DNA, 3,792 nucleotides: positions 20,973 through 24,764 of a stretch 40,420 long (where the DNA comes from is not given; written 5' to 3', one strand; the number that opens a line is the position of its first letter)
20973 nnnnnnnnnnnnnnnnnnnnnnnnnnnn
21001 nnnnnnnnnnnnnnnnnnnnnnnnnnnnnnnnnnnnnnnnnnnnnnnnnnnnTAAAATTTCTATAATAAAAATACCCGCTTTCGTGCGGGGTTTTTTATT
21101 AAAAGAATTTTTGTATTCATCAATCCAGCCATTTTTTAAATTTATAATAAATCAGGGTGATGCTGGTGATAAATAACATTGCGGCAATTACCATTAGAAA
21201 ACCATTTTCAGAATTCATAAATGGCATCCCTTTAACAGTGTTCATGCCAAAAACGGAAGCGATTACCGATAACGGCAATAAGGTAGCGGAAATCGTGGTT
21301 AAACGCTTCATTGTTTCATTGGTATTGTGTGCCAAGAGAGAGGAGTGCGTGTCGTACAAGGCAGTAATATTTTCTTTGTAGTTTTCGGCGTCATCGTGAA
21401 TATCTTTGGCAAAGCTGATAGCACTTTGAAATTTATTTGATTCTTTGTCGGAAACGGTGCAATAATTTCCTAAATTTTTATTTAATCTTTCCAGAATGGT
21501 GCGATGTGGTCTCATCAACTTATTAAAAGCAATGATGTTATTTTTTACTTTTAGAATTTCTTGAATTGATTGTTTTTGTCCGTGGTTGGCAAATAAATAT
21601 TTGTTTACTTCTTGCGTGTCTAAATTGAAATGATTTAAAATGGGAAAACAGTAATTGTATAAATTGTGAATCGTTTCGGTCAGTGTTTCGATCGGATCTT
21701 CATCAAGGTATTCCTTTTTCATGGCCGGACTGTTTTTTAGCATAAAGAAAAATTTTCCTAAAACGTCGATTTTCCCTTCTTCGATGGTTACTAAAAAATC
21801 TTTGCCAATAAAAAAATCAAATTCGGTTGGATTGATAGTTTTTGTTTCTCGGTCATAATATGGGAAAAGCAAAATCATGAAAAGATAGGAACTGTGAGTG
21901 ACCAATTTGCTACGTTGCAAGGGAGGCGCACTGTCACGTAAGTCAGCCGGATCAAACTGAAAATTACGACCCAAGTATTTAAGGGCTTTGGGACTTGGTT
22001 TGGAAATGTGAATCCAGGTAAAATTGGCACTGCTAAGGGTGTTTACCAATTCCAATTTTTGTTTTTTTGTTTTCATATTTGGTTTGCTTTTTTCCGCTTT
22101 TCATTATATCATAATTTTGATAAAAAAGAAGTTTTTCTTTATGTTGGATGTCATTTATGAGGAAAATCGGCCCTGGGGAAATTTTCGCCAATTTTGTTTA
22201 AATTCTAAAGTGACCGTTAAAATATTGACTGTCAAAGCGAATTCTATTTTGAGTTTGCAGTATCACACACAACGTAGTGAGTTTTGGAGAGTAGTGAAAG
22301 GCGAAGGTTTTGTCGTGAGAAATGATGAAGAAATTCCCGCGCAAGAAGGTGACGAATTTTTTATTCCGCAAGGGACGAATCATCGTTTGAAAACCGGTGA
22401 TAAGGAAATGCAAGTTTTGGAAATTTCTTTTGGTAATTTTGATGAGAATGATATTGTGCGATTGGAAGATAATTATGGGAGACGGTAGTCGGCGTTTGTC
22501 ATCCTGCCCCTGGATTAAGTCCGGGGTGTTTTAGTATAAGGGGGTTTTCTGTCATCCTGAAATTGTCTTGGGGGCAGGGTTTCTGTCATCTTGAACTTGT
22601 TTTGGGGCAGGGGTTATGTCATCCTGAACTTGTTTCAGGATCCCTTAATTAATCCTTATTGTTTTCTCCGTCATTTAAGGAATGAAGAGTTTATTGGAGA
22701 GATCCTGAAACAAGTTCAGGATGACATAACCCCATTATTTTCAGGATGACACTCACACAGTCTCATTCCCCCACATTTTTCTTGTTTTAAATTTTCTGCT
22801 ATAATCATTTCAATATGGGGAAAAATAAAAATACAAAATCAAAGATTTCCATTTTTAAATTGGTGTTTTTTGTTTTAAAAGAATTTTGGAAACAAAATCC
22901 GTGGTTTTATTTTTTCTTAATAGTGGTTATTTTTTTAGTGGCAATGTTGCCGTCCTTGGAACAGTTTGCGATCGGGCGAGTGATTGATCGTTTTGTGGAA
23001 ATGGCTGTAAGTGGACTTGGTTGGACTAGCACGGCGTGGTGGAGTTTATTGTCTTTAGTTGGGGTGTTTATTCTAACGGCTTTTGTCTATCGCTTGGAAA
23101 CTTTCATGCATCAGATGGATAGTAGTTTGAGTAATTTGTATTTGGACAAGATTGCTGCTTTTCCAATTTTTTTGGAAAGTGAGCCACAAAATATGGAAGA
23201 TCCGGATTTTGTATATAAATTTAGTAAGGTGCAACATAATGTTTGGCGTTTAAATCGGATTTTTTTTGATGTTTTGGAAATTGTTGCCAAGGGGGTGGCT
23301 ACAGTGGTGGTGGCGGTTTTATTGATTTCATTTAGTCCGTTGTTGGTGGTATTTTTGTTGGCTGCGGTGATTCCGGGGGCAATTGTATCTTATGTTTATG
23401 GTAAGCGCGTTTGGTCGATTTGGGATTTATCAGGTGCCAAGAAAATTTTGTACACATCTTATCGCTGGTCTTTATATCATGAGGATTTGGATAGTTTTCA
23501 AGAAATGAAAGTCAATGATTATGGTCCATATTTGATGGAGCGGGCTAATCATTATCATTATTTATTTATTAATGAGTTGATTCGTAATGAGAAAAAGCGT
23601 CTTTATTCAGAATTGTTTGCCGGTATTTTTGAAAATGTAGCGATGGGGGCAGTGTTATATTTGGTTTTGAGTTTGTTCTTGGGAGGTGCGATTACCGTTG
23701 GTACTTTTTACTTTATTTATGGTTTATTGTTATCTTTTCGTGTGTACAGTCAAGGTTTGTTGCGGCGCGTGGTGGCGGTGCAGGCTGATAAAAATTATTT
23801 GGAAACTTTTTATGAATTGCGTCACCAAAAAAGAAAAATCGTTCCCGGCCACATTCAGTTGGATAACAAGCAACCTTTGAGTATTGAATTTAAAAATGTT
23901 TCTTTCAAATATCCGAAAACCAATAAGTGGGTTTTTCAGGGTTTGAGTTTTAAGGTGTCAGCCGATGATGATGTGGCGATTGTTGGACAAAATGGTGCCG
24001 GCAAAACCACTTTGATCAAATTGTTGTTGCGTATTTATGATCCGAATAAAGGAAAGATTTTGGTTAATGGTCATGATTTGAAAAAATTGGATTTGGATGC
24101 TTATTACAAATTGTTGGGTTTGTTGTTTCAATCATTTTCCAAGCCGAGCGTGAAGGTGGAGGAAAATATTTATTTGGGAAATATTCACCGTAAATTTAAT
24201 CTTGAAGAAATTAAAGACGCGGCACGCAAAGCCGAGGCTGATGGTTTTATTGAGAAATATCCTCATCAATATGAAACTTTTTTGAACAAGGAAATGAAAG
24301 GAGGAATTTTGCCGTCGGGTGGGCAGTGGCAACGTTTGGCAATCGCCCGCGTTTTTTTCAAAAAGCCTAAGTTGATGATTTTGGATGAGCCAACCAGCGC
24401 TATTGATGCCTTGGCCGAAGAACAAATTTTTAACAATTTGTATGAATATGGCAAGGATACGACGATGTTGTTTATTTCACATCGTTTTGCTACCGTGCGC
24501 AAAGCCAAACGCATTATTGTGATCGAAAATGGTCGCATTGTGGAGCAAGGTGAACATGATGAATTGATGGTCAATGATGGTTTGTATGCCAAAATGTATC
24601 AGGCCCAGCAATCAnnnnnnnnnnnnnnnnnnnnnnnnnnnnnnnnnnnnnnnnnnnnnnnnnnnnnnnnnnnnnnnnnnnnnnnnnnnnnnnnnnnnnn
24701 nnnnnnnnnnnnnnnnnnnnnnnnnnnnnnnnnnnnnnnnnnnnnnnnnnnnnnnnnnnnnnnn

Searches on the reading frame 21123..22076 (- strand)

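Call 60: search_protein_families(library=pfam, proteins=[window:21123-22076:-], max_evalue=0.0001)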
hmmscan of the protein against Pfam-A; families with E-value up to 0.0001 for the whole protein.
window:21123-22076:- (318 aa): 1 family
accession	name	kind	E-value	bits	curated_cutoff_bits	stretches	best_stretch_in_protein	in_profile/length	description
PF01544.23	CorA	-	8.7e-46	157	27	1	17-315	2-292/292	CorA-like Mg2+ transporter protein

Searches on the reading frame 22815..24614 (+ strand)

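Call 57: search_protein_families(library=pfam, proteins=[window:22815-24614:+], max_evalue=0.001)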
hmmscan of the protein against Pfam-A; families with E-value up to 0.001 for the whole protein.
window:22815-24614:+ (600 aa): 4 families
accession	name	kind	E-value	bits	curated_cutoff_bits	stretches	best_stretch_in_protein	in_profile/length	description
PF00005.33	ABC_tran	-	4.5e-30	105.5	25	1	375-528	2-137/137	ABC transporter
PF13304.12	AAA_21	-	1.7e-05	25.5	27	0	388-416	3-26/304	AAA domain, putative AbiEii toxin, Type IV TA system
PF02463.25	SMC_N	-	2e-05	24.6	40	0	401-571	97-212/220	RecF/RecN/SMC N terminal domain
PF13555.12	AAA_29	-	0.00059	20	27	0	373-412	11-50/61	P-loop containing region of AAA domain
